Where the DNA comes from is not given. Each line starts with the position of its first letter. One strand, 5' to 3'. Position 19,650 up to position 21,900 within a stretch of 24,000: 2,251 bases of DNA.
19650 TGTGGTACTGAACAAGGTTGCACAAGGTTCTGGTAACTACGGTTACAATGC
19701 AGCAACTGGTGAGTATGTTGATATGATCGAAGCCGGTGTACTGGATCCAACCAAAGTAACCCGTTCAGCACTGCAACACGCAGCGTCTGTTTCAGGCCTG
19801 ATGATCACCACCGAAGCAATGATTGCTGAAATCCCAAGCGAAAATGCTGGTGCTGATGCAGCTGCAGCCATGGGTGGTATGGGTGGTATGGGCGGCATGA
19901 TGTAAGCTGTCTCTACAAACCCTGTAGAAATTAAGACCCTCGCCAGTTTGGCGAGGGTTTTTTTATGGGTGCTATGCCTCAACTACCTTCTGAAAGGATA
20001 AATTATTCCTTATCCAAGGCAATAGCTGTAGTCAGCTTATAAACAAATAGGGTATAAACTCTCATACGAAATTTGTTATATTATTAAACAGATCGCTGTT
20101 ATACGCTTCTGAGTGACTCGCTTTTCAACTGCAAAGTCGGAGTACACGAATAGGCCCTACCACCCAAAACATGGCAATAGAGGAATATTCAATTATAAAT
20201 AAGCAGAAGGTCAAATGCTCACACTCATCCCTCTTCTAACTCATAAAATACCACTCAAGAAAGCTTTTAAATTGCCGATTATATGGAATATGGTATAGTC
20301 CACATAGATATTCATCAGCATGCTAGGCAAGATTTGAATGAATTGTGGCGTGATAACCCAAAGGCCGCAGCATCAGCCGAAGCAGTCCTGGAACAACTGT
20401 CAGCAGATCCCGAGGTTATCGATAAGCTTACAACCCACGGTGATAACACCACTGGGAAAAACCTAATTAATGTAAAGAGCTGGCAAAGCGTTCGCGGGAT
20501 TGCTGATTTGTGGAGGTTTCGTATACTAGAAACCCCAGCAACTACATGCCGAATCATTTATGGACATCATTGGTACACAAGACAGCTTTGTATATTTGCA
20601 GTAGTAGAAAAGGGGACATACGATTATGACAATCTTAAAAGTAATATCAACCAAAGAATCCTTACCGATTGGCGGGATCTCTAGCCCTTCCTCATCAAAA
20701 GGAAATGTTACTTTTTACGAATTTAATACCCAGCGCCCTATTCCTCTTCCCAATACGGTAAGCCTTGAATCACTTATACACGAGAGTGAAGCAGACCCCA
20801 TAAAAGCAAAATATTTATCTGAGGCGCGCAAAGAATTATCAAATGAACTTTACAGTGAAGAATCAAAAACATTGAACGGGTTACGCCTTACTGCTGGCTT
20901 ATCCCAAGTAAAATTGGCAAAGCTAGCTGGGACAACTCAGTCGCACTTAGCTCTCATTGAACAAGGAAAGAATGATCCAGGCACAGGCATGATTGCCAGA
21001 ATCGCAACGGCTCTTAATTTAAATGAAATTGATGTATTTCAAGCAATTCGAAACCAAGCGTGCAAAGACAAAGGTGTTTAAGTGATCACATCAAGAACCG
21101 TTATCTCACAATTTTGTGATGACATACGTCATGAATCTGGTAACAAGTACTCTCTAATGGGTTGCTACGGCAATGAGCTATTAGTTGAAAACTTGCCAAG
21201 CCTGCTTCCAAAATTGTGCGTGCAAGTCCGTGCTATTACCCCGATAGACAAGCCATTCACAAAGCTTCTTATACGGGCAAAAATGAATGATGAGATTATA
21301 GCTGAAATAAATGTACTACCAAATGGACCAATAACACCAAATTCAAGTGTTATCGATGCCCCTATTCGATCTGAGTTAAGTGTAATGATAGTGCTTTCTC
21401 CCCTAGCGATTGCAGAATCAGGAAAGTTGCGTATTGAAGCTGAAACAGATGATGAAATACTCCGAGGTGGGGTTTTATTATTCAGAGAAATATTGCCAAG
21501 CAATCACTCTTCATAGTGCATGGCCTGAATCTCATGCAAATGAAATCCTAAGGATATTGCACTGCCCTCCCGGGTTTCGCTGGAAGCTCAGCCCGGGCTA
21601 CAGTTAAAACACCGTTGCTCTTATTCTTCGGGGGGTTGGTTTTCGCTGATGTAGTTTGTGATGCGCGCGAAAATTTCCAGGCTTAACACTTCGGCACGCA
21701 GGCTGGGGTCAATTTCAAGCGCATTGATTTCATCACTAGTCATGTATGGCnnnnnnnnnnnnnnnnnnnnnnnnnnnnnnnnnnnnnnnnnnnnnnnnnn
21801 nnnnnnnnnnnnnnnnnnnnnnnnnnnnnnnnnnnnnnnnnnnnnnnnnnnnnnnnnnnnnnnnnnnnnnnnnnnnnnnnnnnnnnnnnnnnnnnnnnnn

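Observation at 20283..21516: AT-rich three-gene cassette (RelE/ParE-like, extended XRE-HTH, unknown 144-aa protein) between groESL and rsmA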

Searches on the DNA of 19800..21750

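Call 62: search_rna_families(source=window, start=19800, end=21750, threshold=evalue, max_evalue=1)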
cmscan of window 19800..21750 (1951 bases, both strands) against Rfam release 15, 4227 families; matches with E-value up to 1: 5.
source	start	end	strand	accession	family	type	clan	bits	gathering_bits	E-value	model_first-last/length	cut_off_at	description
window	19884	19966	+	RF02399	NsiR1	Gene; sRNA;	-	29.2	39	0.0031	1-60/60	no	Nitrogen stress-induced RNA 1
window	19888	19969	+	RF01771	rnk_leader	Cis-reg; leader;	-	24.1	50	0.31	1-109/109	no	Enterobacteria rnk leader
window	19925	20030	-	RF01771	rnk_leader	Cis-reg; leader;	-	23.4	50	0.44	1-109/109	no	Enterobacteria rnk leader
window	19896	19964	+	RF00512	Leu_leader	Cis-reg; leader;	-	23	50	0.069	1-148/148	no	Leucine operon leader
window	19908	19966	+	RF02278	Betaproteobacteria_toxic_sRNA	Gene; sRNA;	-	22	50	0.15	1-64/64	no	Betaproteobacteria toxic small RNA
